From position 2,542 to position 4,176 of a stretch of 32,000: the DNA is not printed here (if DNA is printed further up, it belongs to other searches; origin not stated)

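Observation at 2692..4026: RTX-like repeat protein without a GG leader next to a GG-specific exporter: a cargo/transporter mismatch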

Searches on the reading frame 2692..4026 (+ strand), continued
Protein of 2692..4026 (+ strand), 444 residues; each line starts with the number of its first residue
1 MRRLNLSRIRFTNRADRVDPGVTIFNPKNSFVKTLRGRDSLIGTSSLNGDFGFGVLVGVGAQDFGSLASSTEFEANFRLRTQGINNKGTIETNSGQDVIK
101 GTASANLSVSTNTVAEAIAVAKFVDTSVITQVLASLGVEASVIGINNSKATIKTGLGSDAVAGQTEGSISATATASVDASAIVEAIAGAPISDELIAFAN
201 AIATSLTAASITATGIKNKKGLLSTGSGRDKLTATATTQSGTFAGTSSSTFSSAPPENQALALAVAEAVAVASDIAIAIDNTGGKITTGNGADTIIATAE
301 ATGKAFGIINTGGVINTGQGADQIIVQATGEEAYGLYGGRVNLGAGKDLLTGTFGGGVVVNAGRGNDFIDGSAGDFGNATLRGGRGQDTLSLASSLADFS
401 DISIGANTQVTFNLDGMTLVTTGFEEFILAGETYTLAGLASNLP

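Call 41: search_protein_representatives(alignment_id=A1)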
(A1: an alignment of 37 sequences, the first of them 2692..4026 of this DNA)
Query: 37 sequences, 441 profile positions. Proteins with E-value up to 0.001 (for the whole library): 563; up to 1e-10: 271; up to 1e-30: 31. The best 150 are listed.
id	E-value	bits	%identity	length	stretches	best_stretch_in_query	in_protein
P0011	8.2e-217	736.8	-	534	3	1-328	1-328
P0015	1.7e-216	735.7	-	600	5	1-332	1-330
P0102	4.0e-181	619.2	-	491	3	4-354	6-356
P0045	1.6e-179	613.8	-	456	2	1-308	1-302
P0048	7.9e-175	598.4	-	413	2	1-295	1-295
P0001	1.2e-172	591.2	-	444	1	1-439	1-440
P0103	4.5e-154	530.0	-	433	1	1-434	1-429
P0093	5.1e-148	510.0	-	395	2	1-295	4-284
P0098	7.0e-128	443.7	-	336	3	267-439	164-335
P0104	1.2e-122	426.5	-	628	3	3-327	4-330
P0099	1.4e-119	416.4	-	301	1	154-440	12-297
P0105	2.0e-109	382.8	-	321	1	1-287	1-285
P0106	1.7e-103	363.3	-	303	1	4-299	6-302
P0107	9.0e-93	328.0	-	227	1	210-432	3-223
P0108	1.6e-84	300.8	-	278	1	169-433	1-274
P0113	2.0e-50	188.4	-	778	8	269-430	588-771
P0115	2.6e-47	178.2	-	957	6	214-439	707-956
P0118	1.1e-37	146.5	-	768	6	32-437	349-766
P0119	1.3e-36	142.9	-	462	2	19-439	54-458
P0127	1.8e-29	119.4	-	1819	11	282-426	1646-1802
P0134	5.9e-27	111.1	-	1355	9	150-430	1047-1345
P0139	4.3e-25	105.0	-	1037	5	140-439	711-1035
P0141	8.1e-25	104.0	-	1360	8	268-429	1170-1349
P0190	1.1e-18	83.9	-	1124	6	223-437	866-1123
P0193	1.4e-18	83.5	-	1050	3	125-438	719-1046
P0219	1.1e-16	77.2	-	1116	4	141-432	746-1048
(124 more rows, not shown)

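Call 44: search_protein_families(library=pfam, proteins=[P0113, P0115, P0134, P0139, P0141, P0190, P0193, P0219], max_evalue=0.001)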
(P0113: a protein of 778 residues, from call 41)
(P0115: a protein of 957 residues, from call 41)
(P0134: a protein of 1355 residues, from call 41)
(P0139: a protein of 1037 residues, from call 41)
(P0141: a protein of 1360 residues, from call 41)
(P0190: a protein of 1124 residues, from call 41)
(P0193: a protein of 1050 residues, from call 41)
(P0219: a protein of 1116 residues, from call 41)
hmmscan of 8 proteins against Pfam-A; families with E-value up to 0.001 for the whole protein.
P0113 (778 aa): 0 families

P0115 (957 aa): 0 families

P0134 (1355 aa): 0 families

P0139 (1037 aa): 1 family
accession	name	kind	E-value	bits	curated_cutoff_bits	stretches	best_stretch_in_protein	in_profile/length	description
PF19123.5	DUF5807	-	0.00061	20.3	26.5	0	453-501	5-53/106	Family of unknown function (DUF5807)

P0141 (1360 aa): 0 families

P0190 (1124 aa): 0 families

P0193 (1050 aa): 0 families

P0219 (1116 aa): 0 families

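Call 68: find_encoding_contigs(protein=P0113, flank=10000, max_places=3)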
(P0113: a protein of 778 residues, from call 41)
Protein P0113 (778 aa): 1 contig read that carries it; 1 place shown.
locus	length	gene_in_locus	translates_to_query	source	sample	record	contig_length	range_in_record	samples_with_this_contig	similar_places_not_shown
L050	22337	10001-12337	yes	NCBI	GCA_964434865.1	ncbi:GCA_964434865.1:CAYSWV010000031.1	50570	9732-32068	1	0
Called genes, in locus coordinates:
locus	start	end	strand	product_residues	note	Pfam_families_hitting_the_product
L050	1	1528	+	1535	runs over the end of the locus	PF00310:GATase_2, PF04898:Glu_syn_central, PF01645:Glu_synthase, PF01493:GXGXG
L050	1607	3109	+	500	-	PF14691:Fer4_20, PF00070:Pyr_redox (faint), PF00890:FAD_binding_2 (faint), PF01266:DAO (weak), PF07992:Pyr_redox_2, PF13450:NAD_binding_8, PF01593:Amino_oxidase (weak), PF07992:Pyr_redox_2 (weak), +4 more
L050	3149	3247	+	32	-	-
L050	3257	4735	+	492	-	PF01565:FAD_binding_4, PF02913:FAD-oxidase_C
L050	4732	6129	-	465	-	PF25973:BSH_CzcB (faint), PF25994:HH_AprE (weak), PF26002:Beta-barrel_AprE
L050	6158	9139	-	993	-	PF00027:cNMP_binding, PF03412:Peptidase_C39, PF00664:ABC_membrane, PF00005:ABC_tran, PF02463:SMC_N (faint)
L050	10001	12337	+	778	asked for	-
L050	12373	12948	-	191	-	PF03588:Leu_Phe_trans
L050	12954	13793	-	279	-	PF00702:Hydrolase (weak), PF13419:HAD_2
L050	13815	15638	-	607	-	PF00072:Response_reg, PF00069:Pkinase, PF07714:PK_Tyr_Ser-Thr, PF03109:ABC1 (weak)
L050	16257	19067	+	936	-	PF01590:GAF, PF00512:HisKA, PF02518:HATPase_c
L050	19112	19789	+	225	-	PF09991:DUF2232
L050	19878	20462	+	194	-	-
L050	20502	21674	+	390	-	PF00155:Aminotran_1_2, PF01041:DegT_DnrJ_EryC1, PF01053:Cys_Met_Meta_PP (weak)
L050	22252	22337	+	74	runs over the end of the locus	-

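Call 69: find_encoding_contigs(protein=P0097, flank=10000, max_places=3)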
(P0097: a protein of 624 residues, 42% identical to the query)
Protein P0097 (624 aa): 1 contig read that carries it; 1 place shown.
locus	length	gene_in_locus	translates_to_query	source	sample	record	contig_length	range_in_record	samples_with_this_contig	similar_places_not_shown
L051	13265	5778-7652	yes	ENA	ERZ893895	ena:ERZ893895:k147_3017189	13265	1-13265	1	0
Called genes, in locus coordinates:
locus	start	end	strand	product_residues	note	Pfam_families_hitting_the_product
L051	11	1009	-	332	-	PF00270:DEAD, PF04851:ResIII, PF22527:DEXQc_Suv3 (weak)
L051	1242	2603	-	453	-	PF11638:DnaA_N, PF00308:Bac_DnaA, PF01695:IstB_IS21, PF00004:AAA (faint), PF13173:AAA_14 (weak), PF08299:Bac_DnaA_C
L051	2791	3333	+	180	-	PF01327:Pep_deformylase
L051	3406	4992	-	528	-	PF03193:RsgA_GTPase (faint), PF05049:IIGP, PF00350:Dynamin_N (weak), PF01926:MMR_HSR1, PF00009:GTP_EFTU, PF00350:Dynamin_N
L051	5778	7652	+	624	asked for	PF00353:HemolysinCabind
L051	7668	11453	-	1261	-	PF13414:TPR_11, PF00515:TPR_1, PF13414:TPR_11, PF13414:TPR_11, PF13844:Glyco_transf_41, PF00515:TPR_1, PF13424:TPR_12, PF00535:Glycos_transf_2, +26 more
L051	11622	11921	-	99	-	-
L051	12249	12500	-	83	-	-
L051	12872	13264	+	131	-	?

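Call 70: find_encoding_contigs(protein=P0115, flank=10000, max_places=2)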
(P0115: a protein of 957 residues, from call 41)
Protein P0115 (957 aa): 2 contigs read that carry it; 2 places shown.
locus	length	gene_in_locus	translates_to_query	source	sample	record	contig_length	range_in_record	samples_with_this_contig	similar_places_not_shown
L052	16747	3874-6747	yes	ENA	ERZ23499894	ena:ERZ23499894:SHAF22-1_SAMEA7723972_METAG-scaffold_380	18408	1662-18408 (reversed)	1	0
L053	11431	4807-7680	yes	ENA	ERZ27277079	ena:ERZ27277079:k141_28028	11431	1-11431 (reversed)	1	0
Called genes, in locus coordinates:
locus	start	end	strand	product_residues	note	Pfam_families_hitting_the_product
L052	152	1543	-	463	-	PF01494:FAD_binding_3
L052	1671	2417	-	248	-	PF14518:Haem_oxygenas_2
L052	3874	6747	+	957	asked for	-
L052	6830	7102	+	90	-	-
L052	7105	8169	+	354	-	PF00586:AIRS, PF02769:AIRS_C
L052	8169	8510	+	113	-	PF01155:HypA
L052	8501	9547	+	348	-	PF02492:cobW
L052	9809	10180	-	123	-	-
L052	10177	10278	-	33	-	PF05973:Gp49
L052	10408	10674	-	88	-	-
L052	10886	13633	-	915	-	PF00515:TPR_1, PF07719:TPR_2 (weak), PF00515:TPR_1, PF07719:TPR_2, PF13414:TPR_11, PF13424:TPR_12, PF14559:TPR_19, PF13414:TPR_11, +11 more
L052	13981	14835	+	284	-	PF12146:Hydrolase_4, PF00561:Abhydrolase_1, PF12697:Abhydrolase_6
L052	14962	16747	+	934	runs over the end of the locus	PF00690:Cation_ATPase_N, PF00122:E1-E2_ATPase, PF13246:Cation_ATPase, PF00702:Hydrolase, PF12710:HAD (weak), PF00689:Cation_ATPase_C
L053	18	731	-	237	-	PF04199:Cyclase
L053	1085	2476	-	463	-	PF01494:FAD_binding_3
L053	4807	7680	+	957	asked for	-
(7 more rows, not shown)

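Call 71: find_encoding_contigs(protein=P0139, flank=10000, max_places=2)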
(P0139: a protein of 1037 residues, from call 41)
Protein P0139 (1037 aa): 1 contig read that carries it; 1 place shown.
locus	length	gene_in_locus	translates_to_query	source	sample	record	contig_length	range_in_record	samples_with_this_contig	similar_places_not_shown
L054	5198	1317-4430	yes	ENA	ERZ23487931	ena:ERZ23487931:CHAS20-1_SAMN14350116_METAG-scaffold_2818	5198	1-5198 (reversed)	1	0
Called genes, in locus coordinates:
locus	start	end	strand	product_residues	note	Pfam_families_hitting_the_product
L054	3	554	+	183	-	?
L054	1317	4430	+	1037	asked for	-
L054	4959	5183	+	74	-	PF02672:CP12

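Call 72: find_encoding_contigs(protein=P0119, flank=10000, max_places=2)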
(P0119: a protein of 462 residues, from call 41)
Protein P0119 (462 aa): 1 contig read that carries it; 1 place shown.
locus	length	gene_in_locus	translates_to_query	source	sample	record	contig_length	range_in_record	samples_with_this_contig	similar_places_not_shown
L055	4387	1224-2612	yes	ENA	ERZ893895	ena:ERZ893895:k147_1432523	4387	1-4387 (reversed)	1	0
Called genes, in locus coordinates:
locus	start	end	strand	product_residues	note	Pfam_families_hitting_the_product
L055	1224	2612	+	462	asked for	-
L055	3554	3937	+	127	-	-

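Call 82: find_encoding_contigs(protein=P0134, flank=10000, max_places=2)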
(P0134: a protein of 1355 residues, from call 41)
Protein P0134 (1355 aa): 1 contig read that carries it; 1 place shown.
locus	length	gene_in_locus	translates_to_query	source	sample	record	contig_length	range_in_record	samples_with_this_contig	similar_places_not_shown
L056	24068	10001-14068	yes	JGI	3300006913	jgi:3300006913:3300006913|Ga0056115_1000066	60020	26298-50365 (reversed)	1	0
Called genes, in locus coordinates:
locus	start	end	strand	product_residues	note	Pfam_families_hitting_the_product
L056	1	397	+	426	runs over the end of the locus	PF00375:SDF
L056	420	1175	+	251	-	PF00497:SBP_bac_3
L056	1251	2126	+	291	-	PF00497:SBP_bac_3, PF10613:Lig_chan-Glu_bd (faint)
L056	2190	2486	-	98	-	PF03992:ABM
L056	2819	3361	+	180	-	PF01322:Cytochrom_C_2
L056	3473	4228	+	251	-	PF00106:adh_short, PF08659:KR, PF13561:adh_short_C2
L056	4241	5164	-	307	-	PF03824:NicO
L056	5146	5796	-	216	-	PF06226:DUF1007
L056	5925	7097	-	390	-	PF01297:ZnuA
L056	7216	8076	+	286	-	PF00005:ABC_tran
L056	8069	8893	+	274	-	PF00950:ABC-3, PF01032:FecCD (weak)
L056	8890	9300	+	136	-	PF01475:FUR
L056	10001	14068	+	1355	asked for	-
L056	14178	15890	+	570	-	PF00005:ABC_tran, PF02463:SMC_N (faint), PF13401:AAA_22 (weak), PF13304:AAA_21 (faint)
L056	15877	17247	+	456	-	PF25919:BSH_CusB (faint), PF00364:Biotin_lipoyl (faint), PF25973:BSH_CzcB (faint), PF25984:BSH_YknX (weak), PF25994:HH_AprE, PF26002:Beta-barrel_AprE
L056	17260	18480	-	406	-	PF13520:AA_permease_2, PF00324:AA_permease, PF03845:Spore_permease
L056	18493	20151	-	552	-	-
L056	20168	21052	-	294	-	PF00701:DHDPS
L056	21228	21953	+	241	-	PF00392:GntR, PF14502:HTH_41 (weak), PF07729:FCD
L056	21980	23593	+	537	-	PF00496:SBP_bac_5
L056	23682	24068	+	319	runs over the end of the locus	PF19300:BPD_transp_1_N (weak), PF00528:BPD_transp_1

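Call 83: find_encoding_contigs(protein=P0127, flank=10000, max_places=2)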
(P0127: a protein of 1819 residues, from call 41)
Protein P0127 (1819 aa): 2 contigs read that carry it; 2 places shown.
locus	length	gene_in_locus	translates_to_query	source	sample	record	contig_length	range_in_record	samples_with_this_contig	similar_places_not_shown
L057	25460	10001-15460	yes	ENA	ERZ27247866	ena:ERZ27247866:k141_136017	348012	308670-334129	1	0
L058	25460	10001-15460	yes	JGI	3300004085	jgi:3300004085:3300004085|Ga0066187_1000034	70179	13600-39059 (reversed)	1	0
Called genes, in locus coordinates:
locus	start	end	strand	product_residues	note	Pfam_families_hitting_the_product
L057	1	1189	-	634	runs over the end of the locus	PF02690:Na_Pi_cotrans, PF01895:PhoU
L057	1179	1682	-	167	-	PF00582:Usp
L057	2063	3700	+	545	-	PF01595:CNNM, PF00571:CBS (weak), PF03471:CorC_HlyC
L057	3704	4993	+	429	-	PF01595:CNNM, PF00571:CBS (weak), PF03471:CorC_HlyC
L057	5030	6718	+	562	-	PF03976:PPK2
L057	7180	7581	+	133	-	PF00582:Usp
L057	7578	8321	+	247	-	PF00027:cNMP_binding, PF13545:HTH_Crp_2, PF00325:Crp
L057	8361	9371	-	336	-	PF01636:APH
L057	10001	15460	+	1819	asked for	-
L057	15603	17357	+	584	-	PF00664:ABC_membrane, PF00005:ABC_tran, PF02463:SMC_N (faint), PF13304:AAA_21 (faint), PF13401:AAA_22 (faint)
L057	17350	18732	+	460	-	PF25973:BSH_CzcB (faint), PF25994:HH_AprE, PF26002:Beta-barrel_AprE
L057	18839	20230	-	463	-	PF07690:MFS_1, PF13347:MFS_2 (weak), PF07690:MFS_1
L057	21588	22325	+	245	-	-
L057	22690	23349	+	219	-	-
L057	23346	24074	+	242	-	-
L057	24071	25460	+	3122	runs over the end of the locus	-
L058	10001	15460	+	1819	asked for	-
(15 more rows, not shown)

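Call 84: find_encoding_contigs(protein=P0118, flank=10000, max_places=2)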
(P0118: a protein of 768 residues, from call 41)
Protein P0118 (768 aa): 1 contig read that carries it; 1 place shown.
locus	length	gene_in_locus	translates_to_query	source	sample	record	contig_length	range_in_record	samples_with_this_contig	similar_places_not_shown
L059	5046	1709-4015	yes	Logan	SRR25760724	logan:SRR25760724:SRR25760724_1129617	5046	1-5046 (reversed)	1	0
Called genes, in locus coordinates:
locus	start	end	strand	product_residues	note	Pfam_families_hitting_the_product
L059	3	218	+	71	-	?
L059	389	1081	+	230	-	PF00121:TIM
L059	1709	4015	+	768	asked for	-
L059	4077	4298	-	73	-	-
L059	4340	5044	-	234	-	?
